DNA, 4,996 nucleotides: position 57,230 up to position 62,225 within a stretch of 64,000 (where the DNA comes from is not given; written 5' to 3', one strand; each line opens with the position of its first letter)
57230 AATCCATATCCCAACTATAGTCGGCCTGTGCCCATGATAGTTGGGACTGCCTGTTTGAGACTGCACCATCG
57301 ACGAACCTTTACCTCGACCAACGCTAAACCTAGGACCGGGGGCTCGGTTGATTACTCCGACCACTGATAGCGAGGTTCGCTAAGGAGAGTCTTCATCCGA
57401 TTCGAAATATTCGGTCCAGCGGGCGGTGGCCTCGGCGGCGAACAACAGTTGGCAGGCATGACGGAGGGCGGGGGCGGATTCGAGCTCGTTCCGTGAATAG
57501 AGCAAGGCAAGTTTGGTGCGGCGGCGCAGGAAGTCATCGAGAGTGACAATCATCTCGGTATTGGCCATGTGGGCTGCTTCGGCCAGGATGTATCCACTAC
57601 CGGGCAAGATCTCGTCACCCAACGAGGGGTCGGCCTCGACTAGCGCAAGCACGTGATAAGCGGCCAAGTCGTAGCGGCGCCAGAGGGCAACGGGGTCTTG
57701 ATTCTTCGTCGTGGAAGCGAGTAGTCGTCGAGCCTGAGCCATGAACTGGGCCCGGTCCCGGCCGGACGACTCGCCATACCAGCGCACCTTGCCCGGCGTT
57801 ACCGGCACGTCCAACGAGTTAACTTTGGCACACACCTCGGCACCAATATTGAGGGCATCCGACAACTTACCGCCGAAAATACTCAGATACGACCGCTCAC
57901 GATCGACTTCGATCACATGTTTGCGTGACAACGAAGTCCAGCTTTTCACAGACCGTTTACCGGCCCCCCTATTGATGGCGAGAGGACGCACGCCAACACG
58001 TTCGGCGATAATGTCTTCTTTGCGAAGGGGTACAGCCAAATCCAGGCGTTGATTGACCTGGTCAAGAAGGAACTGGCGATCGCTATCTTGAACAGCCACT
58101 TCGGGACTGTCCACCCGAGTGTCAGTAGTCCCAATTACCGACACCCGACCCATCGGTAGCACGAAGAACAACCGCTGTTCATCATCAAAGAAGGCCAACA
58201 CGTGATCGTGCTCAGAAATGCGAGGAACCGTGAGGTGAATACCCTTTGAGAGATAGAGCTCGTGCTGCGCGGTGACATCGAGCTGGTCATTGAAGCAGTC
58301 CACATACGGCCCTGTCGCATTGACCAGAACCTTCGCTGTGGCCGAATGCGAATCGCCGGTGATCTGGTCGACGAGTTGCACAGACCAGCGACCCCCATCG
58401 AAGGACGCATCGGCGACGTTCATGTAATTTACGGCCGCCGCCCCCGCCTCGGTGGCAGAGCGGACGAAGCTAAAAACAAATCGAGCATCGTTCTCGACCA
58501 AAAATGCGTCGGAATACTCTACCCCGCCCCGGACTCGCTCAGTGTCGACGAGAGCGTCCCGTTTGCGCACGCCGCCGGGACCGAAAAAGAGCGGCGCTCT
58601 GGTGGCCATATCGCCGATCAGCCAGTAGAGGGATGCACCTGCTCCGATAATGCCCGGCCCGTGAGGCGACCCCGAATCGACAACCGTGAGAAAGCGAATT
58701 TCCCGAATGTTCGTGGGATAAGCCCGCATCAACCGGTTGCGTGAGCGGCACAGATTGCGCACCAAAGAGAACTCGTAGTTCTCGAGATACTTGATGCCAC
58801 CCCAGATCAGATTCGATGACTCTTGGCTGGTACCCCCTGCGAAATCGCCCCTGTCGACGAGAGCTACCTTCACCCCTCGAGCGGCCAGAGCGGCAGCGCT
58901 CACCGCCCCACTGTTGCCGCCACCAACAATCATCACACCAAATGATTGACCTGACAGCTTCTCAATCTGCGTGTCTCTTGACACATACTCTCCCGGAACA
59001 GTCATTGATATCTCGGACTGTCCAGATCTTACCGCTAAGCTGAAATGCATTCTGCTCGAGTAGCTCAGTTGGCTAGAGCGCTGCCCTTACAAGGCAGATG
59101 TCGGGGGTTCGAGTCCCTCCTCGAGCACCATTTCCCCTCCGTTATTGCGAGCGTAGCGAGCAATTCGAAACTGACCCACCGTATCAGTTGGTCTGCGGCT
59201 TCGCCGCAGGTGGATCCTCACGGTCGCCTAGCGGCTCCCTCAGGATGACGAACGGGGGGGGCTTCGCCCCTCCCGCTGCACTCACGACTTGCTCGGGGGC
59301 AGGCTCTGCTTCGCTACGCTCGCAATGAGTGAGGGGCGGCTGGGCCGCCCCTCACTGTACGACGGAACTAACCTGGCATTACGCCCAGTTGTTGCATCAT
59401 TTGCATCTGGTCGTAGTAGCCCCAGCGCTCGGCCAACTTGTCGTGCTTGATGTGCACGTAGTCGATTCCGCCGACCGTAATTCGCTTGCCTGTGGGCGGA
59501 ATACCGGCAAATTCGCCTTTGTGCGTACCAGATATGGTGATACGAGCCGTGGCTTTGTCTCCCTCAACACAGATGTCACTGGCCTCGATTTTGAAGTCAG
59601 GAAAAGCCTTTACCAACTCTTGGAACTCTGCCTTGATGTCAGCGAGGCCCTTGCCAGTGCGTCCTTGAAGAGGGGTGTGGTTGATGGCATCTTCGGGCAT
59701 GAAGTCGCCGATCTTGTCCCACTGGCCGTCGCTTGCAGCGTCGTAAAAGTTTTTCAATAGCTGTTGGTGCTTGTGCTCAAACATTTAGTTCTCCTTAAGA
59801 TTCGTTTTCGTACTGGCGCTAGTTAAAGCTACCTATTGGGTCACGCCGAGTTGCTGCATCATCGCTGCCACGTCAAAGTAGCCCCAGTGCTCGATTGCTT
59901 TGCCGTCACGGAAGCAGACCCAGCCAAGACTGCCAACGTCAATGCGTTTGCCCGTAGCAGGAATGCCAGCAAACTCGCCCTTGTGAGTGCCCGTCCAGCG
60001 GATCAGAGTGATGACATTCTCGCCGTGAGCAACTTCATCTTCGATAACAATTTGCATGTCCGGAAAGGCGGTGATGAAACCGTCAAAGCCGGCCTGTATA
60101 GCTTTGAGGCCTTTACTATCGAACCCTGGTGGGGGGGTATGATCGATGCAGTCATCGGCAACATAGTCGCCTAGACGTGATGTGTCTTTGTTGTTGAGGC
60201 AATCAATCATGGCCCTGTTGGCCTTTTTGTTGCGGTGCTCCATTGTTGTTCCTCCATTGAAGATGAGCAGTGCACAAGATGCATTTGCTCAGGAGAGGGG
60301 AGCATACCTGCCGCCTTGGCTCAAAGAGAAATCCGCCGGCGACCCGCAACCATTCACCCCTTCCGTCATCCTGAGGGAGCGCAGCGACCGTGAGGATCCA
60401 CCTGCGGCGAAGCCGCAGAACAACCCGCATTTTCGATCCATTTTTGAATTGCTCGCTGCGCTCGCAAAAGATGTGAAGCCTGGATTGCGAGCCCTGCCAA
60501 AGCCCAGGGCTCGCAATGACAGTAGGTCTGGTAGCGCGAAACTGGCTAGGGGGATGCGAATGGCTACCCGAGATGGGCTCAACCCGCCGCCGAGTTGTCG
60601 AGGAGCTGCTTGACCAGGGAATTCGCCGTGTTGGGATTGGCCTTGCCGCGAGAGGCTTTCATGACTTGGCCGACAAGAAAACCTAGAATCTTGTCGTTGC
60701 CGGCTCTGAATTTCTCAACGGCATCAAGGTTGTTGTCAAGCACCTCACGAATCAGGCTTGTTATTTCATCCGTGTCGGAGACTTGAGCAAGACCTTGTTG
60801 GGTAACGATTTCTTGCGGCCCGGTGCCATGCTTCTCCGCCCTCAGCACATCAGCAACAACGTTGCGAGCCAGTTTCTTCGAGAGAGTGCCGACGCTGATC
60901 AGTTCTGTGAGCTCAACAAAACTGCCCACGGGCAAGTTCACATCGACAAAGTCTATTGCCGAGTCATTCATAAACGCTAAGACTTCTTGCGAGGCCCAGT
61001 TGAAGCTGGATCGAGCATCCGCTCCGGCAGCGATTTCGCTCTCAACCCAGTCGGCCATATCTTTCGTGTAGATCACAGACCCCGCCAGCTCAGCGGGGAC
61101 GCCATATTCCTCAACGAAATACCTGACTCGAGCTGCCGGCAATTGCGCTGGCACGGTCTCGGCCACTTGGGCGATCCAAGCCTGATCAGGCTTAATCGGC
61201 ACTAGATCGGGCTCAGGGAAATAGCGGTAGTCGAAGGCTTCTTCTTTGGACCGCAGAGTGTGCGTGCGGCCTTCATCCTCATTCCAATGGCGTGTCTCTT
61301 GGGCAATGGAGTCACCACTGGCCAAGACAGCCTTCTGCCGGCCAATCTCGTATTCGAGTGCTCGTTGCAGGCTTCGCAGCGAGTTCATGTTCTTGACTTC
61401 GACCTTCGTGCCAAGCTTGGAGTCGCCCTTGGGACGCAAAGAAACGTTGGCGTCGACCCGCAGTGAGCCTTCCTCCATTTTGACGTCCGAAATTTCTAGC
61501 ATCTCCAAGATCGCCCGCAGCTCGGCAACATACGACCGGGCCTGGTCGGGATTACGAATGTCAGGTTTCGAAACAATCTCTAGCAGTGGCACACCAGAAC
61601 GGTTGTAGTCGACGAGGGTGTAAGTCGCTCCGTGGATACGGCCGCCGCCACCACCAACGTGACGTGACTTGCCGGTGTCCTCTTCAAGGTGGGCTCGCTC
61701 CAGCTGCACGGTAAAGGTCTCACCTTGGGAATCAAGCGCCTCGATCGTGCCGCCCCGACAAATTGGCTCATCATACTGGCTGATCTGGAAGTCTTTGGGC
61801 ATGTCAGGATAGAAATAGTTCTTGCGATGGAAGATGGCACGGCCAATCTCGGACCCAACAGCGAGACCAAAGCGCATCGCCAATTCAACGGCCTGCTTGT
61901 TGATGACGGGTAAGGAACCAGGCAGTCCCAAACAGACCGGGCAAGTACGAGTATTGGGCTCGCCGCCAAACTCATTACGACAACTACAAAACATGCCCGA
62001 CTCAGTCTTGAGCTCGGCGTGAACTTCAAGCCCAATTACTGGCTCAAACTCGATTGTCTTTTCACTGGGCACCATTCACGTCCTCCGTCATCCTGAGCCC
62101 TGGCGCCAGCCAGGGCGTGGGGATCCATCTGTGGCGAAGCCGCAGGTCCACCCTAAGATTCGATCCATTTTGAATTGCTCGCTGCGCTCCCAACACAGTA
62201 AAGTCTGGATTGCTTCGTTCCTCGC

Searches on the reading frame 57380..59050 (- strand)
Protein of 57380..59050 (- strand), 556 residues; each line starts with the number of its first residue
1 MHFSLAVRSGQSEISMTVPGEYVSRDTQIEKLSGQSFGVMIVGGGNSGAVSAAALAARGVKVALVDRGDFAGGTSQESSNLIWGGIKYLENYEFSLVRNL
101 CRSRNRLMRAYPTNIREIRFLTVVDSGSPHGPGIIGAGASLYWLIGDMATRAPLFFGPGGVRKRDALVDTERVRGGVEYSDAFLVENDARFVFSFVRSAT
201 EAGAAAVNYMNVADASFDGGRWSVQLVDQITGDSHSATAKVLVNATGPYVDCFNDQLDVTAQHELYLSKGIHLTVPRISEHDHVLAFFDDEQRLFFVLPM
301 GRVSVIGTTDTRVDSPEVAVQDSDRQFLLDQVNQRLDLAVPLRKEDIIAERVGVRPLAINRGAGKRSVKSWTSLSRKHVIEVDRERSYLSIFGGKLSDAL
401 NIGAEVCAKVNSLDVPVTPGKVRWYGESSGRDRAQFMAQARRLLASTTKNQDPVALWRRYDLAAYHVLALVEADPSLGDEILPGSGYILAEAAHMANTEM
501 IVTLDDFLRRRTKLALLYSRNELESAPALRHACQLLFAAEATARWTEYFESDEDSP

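Call 52: search_protein_families(library=pfam, proteins=[window:57380-59050:-], max_evalue=0.00001)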
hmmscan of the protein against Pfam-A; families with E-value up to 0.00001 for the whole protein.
window:57380-59050:- (556 aa): 4 families
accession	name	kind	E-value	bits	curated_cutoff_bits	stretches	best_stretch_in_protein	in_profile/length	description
PF01266.30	DAO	-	7.2e-35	121.6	27.9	1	39-357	2-313/353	FAD dependent oxidoreductase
PF16901.10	DAO_C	-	2.5e-11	44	31.4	1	454-528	34-110/126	C-terminal domain of alpha-glycerophosphate oxidase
PF13450.12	NAD_binding_8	-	9.9e-07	29.4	21.9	1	41-80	1-40/68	NAD(P)-binding Rossmann-like domain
PF12831.13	FAD_oxidored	-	1.4e-06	28.3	27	1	39-76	2-39/416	FAD dependent oxidoreductase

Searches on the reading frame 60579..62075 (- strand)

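Call 52: search_protein_families(library=pfam, proteins=[window:60579-62075:-], max_evalue=0.00001)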
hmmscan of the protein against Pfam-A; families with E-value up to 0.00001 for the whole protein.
window:60579-62075:- (498 aa): 2 families
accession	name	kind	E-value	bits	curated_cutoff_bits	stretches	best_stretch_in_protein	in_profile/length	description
PF02934.20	GatB_N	-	4.1e-113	377.6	23.4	1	13-301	2-276/277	GatB/GatE catalytic domain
PF02637.23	GatB_Yqey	-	1.1e-38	132.9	27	1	342-492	1-148/148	GatB domain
